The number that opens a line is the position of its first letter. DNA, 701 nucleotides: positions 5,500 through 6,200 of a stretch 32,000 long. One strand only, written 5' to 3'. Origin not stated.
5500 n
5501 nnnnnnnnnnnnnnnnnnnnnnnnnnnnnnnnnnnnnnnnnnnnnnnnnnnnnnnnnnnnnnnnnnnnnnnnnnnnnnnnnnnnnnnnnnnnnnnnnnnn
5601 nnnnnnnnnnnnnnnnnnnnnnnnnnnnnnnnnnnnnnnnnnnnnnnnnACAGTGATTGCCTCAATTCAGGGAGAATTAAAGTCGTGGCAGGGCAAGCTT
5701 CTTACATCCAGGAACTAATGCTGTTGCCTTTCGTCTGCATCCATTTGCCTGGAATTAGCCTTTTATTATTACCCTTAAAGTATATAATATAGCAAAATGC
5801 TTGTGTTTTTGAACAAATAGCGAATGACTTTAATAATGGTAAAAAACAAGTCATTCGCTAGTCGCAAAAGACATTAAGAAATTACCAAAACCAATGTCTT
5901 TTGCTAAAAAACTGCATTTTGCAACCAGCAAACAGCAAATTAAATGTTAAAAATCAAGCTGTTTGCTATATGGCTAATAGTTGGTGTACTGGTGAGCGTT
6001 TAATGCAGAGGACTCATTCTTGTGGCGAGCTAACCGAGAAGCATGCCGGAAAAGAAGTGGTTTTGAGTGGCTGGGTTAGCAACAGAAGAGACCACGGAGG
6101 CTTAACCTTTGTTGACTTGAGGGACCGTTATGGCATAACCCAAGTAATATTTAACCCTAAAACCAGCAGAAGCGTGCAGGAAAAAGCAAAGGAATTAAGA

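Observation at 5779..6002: Three tandem, mismatch-free hairpins form a ~190-nt leader between a TATA-like box and aspS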

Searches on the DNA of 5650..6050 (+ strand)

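Call 46: search_rna_families(source=window, start=5650, end=6050, threshold=evalue, max_evalue=10)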
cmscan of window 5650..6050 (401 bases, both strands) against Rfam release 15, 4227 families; matches with E-value up to 10: 10.
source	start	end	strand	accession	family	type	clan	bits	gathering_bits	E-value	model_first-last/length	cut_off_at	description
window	5852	5934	-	RF03284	mir-4637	Gene; miRNA;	-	27.6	89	0.0025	1-84/84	no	mir-4637 microRNA precursor family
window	5724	5810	+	RF01401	rseX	Gene; sRNA;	-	23.1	50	1.2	1-94/94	no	rseX Hfq binding RNA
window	5719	5835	-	RF00038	PrfA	Cis-reg; thermoregulator;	-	17.7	88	7.6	1-132/132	no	PrfA thermoregulator UTR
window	5815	5913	+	RF01589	plasmodium_snoR11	Gene; snRNA; snoRNA; HACA-box;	-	17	80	4.3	1-207/207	no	small nucleolar RNA snoR11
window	5801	5876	+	RF03959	mir-303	Gene; miRNA;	-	16.4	77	5.3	1-70/70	no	mir-303 microRNA precursor family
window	5837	5893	-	RF01172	sn2343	Gene; snRNA; snoRNA; CD-box;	-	15.5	60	0.92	1-78/78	no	Small nucleolar RNA sn2343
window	5705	5755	+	RF03995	mir-7957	Gene; miRNA;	-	15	76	6.9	1-59/59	no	mir-7957 microRNA precursor family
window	5791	5886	-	RF04099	MIR837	Gene; miRNA;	-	13.5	117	9.8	1-122/122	no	MIR837 microRNA precursor family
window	5759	5818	-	RF02031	tpke11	Gene; sRNA;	-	13.4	43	4.6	1-77/77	no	tpke11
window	5774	5864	-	RF02377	SurA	Gene; sRNA;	-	11.3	100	1.1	16-167/279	no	SurA sRNA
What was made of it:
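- On T-box riboswitch leader: A sensitive cmscan of 5650-6050 at E<=10 lists only spurious miRNA, sRNA and snoRNA hits and no T-box (call 46).
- No Rfam T-box or other leader hit (call 46).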

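Call 66: build_rna_model(alignment_id=A4, structure=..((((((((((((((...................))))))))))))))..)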
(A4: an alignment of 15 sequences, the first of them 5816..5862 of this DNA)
Model R1 built from alignment A4 (15 sequences, 51 columns); structure: as given.
model positions 48; base pairs 14; branch points 0; effective number of sequences 15; information 0.902 bits per position. Calibrated on 0.2 Mb of random sequence (short: E-values are rough).
structure used (alignment columns):
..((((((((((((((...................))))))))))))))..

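Call 67: search_with_rna_model(model_id=R1, sources=[window, L001, L002, L003, L004, L005, L006, L007, L008, L011, L013, L014, L015, L016, L017, L018, L019, L020, L021, L022, L023, L024, L025, L026, L027, L028, L029, L030, L031, L032, L033, L034, L035, L036, L037, L038, L039, L040, L041, L042, L043, L044, L045, L046, L047, L048, L049, L050, L051, L052, L053, L054, L055, L056, L057, L058, L059, L060, L061, L062, L063, L064, L065, L066, L067], max_evalue=1)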
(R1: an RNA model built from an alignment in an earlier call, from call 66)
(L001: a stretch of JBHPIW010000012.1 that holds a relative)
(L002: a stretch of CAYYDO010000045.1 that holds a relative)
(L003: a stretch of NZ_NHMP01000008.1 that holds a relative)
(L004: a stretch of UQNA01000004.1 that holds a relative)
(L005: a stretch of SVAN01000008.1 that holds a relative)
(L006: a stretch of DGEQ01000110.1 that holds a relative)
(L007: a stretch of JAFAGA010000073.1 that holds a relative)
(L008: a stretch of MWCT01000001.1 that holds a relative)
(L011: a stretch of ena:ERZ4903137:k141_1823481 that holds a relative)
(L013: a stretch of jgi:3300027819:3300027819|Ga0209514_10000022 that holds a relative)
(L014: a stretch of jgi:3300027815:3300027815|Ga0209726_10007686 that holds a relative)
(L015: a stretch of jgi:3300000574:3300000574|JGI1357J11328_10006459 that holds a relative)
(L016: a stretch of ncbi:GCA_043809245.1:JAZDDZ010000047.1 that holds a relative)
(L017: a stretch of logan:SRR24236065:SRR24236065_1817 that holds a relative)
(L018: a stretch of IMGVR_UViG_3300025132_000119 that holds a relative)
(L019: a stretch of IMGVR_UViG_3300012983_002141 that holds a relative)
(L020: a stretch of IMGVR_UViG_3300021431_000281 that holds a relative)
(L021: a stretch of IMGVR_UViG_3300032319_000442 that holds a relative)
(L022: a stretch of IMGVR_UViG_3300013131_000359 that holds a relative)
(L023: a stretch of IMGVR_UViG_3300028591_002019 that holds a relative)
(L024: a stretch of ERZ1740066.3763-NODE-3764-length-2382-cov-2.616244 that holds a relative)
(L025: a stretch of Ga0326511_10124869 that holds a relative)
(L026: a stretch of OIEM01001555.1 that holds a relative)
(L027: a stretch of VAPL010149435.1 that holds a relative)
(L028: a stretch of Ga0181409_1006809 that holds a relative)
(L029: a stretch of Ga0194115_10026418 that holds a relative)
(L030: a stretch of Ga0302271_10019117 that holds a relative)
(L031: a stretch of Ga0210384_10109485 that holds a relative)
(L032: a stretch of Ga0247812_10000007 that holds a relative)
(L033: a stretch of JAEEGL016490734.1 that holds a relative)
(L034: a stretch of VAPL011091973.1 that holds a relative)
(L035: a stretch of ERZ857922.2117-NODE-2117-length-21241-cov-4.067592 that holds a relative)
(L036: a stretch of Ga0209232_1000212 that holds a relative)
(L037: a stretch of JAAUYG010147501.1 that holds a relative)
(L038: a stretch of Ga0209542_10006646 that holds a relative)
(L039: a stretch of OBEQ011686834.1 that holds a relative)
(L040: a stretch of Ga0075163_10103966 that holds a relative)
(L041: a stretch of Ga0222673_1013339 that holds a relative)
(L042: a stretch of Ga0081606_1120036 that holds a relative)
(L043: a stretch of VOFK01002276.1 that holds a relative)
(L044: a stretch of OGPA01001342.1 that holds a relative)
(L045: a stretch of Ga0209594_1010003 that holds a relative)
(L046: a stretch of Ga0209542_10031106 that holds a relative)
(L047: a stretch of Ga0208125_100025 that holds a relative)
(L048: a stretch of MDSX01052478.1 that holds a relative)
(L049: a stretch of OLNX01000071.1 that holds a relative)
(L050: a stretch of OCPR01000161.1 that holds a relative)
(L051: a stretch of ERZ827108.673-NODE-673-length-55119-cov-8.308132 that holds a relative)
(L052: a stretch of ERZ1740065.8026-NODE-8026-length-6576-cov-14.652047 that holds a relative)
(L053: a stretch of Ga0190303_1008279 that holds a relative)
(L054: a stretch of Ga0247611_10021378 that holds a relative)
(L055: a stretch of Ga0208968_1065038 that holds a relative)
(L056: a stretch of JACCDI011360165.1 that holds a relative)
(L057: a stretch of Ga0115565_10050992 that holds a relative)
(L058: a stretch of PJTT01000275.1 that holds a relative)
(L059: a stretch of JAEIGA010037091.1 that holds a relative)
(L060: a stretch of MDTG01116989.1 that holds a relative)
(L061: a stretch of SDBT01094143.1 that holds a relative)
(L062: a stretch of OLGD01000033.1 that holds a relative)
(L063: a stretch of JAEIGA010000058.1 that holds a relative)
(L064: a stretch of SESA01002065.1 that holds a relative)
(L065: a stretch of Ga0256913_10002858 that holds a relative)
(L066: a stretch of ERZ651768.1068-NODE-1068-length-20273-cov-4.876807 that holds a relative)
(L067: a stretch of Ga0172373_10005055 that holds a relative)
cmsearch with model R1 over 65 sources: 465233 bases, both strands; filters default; matches with E-value up to 1: 57.
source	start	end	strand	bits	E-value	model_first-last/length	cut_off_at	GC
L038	455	503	-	58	2.9e-09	1-48/48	no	0.27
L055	313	359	-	56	8.4e-09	1-48/48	no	0.3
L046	7322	7369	-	55.3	1.2e-08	1-48/48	no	0.27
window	5816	5862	+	54.9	1.5e-08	1-48/48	no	0.3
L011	969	1015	+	54.9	1.5e-08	1-48/48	no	0.3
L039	1600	1648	+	53.4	3e-08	1-48/48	no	0.31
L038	411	457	+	50.5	1.3e-07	1-48/48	no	0.3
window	5860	5908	-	49.9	1.8e-07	1-48/48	no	0.31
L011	1013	1061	-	49.9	1.8e-07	1-48/48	no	0.31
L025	1626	1673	-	49.8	1.9e-07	1-48/48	no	0.25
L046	7276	7323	+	49.6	2.1e-07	1-48/48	no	0.25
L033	1909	1955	+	49.5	2.2e-07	1-48/48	no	0.32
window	5924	5970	+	44.5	2.7e-06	1-48/48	no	0.3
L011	1077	1123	+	44.5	2.7e-06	1-48/48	no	0.3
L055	223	270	-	43.1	5.8e-06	1-48/48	no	0.33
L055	133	180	-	42.1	9.5e-06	1-48/48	no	0.25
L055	223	270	+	40.8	1.8e-05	1-48/48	no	0.33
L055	313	359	+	37.6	9.3e-05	1-48/48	no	0.3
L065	3798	3845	+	34.8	0.00038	1-48/48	no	0.25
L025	1626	1673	+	34.5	0.00045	1-48/48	no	0.25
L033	1909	1955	-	33.8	0.00062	1-48/48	no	0.32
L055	133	180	+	31.9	0.0016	1-48/48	no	0.25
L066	9873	9920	-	30.7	0.0031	1-48/48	no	0.23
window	5924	5970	-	29.6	0.0054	1-48/48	no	0.3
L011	1077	1123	-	29.6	0.0054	1-48/48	no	0.3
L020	6999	7047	-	29.1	0.0068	1-48/48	no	0.24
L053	1841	1889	+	29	0.0072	1-48/48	no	0.33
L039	1600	1648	-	28.3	0.01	1-48/48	no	0.31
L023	5392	5440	-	27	0.02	1-48/48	no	0.22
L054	5392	5440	-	27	0.02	1-48/48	no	0.22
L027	2347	2395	-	25.1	0.052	1-48/48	no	0.27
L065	3798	3845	-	24.7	0.064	1-48/48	no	0.25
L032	9315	9361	-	24.6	0.067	1-48/48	no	0.34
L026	4128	4174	+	23.9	0.096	1-48/48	no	0.28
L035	4033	4079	+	23.9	0.096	1-48/48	no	0.28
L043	6945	6991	+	23.9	0.096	1-48/48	no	0.28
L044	1866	1912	+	23.9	0.096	1-48/48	no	0.28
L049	1876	1922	+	23.9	0.096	1-48/48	no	0.28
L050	4800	4846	-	23.9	0.096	1-48/48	no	0.28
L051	7672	7718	+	23.9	0.096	1-48/48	no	0.28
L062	672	718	+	23.9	0.096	1-48/48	no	0.28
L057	1004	1050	+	22.9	0.16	1-48/48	no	0.34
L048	336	383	-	22.7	0.17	1-48/48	no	0.29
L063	7641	7688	-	22.3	0.21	1-48/48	no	0.4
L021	6586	6634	+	22.3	0.22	1-48/48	no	0.31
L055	184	222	+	21.1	0.38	5-44/48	no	0.21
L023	5392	5440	+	20.9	0.43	1-48/48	no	0.22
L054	5392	5440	+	20.9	0.43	1-48/48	no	0.22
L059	3315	3362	+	20.8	0.45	1-48/48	no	0.29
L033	1864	1896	+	20.6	0.49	8-41/48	no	0.3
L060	1028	1075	+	19.9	0.72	1-48/48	no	0.31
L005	4822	4867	+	19.8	0.77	1-48/48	no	0.2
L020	6999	7047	+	19.7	0.78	1-48/48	no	0.24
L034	662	708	+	19.5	0.86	1-48/48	no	0.32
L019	1316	1363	-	19.4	0.91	1-48/48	no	0.31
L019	1316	1363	+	19.4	0.92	1-48/48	no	0.31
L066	9873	9920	+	19.4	0.94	1-48/48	no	0.23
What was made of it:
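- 5816..5862 (+): Palindromic unit 1, forward orientation: stem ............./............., loop with TGGTAA. Covariance model R1 scores 54.9 bits, E 1.5e-8 (call 67; it is a training sequence).
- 5860..5908 (-): Palindromic unit 2, inverted orientation: stem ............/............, with the loop motif read as TTACCA on the + strand. R1 scores 49.9 bits on the - strand (call 67).
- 5924..5970 (+): Palindromic unit 3, forward orientation: stem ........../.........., loop with TGTTAA. It is the right boundary of the shared module. R1 scores 44.5 bits (call 67).
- R1 finds no unit in those loci (call 67).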

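Call 70: search_with_rna_model(model_id=R1, sources=[L068, L069, L070, L071], max_evalue=1)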
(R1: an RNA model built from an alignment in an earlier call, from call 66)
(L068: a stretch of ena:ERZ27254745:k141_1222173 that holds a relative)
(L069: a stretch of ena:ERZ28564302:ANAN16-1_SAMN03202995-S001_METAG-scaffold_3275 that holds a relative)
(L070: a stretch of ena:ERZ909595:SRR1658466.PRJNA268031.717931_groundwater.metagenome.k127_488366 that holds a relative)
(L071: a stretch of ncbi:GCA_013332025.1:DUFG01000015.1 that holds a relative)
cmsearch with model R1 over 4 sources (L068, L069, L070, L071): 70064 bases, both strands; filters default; matches with E-value up to 1: 14.
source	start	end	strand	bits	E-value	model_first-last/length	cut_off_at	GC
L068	1481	1527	-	54.9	2.2e-09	1-48/48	no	0.3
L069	6634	6680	-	54.9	2.2e-09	1-48/48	no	0.3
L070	79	125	-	54.9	2.2e-09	1-48/48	no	0.3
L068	1435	1483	+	49.9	2.7e-08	1-48/48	no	0.31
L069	6588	6636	+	49.9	2.7e-08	1-48/48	no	0.31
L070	33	81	+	49.9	2.7e-08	1-48/48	no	0.31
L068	1373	1419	-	44.5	4.1e-07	1-48/48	no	0.3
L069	6526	6572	-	44.5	4.1e-07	1-48/48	no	0.3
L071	6560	6606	-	44.5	4.1e-07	1-48/48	no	0.3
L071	6622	6680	+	32.3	0.0002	1-48/48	no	0.29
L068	1373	1419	+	29.6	0.00081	1-48/48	no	0.3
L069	6526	6572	+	29.6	0.00081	1-48/48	no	0.3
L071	6560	6606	+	29.6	0.00081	1-48/48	no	0.3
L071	6622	6680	-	22.5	0.029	1-48/48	no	0.29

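Call 75: search_with_rna_model(model_id=R1, sources=[L072, L073, L074, L075, L076, L077, L078, L079], max_evalue=1)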
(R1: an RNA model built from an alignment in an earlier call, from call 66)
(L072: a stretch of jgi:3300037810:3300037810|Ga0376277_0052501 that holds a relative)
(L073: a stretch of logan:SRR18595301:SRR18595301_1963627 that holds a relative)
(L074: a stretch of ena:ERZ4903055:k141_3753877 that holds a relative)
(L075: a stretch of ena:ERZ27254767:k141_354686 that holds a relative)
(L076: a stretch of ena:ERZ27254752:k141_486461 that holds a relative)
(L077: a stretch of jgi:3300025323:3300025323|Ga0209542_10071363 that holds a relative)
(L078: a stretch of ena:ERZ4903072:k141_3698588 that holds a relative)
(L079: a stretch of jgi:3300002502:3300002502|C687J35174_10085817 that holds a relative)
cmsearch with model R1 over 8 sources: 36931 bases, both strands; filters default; matches with E-value up to 1: 6.
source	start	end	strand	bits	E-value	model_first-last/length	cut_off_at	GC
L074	2110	2150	-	16.5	0.32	1-48/48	no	0.39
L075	3546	3586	-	16.5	0.32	1-48/48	no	0.39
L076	2106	2146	-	16.5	0.32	1-48/48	no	0.39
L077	3248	3288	-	16.5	0.32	1-48/48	no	0.39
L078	1629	1669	-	16.5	0.32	1-48/48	no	0.39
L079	2147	2187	-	16.5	0.32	1-48/48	no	0.39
